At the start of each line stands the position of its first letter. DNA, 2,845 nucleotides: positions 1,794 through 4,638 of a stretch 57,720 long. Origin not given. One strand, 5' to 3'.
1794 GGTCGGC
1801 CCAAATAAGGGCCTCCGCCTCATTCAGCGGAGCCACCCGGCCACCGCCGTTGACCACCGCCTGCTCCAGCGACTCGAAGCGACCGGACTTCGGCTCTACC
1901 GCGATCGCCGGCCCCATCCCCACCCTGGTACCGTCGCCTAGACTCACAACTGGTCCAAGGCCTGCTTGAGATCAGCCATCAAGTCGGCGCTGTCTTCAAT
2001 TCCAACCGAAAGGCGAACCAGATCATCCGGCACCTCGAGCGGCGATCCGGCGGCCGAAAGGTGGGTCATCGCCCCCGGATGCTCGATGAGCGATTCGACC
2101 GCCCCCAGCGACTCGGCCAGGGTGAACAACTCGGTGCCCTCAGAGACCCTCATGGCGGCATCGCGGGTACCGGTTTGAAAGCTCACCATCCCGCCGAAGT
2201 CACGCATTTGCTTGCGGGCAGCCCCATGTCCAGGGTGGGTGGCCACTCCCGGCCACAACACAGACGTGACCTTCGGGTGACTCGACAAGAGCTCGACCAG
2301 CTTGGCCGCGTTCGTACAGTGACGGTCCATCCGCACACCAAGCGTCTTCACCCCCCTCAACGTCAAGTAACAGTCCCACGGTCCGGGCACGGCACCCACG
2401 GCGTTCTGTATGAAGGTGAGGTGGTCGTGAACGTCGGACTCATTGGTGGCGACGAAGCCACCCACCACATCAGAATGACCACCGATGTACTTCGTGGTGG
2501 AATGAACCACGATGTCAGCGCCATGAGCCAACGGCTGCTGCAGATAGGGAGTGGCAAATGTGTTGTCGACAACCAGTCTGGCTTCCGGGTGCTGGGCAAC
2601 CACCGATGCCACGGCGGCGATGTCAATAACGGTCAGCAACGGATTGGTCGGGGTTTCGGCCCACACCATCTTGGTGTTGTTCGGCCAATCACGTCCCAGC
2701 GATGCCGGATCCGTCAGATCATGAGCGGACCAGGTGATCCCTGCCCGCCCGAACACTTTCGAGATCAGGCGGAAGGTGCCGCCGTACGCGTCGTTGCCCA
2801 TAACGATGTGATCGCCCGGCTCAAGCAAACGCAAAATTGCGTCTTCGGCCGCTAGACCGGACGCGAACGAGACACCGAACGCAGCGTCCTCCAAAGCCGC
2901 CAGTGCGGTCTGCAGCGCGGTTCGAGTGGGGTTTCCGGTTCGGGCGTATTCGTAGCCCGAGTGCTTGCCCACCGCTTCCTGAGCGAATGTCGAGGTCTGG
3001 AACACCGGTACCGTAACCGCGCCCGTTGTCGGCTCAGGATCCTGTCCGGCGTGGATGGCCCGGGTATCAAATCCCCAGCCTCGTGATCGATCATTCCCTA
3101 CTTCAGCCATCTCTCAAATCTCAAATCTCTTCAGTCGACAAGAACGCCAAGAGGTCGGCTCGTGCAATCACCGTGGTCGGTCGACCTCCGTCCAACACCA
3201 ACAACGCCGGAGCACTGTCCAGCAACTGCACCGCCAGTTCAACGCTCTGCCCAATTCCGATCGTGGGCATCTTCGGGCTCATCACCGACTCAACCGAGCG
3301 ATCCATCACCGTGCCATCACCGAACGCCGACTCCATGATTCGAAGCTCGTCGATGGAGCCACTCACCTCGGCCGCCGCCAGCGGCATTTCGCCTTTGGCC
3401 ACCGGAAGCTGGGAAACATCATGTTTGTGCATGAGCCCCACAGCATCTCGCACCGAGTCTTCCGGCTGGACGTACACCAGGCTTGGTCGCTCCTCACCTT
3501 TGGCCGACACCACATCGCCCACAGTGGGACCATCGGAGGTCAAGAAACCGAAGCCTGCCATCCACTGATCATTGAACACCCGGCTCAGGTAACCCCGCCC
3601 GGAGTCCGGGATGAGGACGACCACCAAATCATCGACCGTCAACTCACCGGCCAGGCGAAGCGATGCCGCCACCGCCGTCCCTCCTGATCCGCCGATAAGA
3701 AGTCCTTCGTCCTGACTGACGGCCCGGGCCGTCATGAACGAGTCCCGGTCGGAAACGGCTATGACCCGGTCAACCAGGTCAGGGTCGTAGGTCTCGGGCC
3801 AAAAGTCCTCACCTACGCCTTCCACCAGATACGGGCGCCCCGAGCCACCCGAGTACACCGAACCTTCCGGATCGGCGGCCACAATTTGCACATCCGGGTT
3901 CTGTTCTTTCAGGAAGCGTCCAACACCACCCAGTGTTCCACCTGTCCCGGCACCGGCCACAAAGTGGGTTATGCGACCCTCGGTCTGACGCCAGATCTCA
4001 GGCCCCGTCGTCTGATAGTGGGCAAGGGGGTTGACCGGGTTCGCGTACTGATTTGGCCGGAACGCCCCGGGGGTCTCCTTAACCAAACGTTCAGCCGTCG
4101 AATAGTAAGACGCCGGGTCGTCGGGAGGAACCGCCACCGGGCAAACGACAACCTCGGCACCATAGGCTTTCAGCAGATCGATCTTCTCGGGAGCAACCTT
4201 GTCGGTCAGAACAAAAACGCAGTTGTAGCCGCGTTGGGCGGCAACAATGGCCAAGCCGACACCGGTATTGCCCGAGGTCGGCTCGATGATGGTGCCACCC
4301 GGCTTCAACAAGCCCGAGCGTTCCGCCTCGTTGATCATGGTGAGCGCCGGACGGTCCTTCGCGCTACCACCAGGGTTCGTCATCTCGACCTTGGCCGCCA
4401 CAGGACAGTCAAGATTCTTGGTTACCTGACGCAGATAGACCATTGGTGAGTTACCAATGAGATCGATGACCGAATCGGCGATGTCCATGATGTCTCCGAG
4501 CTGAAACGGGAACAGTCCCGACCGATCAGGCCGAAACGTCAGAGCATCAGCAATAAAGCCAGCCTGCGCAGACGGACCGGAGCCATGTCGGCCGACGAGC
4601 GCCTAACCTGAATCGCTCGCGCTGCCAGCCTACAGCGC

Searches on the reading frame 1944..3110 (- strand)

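Call 68: search_protein_families(library=pfam, proteins=[window:1944-3110:-], max_evalue=0.00001)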
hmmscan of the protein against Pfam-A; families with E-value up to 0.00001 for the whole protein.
window:1944-3110:- (388 aa): 1 family
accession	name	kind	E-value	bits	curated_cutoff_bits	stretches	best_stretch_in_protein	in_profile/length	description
PF01053.26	Cys_Met_Meta_PP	-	5.8e-137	456.7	27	1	15-385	1-380/381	Cys/Met metabolism PLP-dependent enzyme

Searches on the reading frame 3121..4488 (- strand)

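Call 68: search_protein_families(library=pfam, proteins=[window:3121-4488:-], max_evalue=0.00001)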
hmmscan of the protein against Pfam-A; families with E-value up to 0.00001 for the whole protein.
window:3121-4488:- (455 aa): 2 families
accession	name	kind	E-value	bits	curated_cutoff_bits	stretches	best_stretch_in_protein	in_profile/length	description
PF00291.31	PALP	-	1.6e-76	257.9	35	1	9-295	3-295/295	Pyridoxal-phosphate dependent enzyme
PF00571.33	CBS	-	2e-06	28.5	24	0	334-364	6-36/57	CBS domain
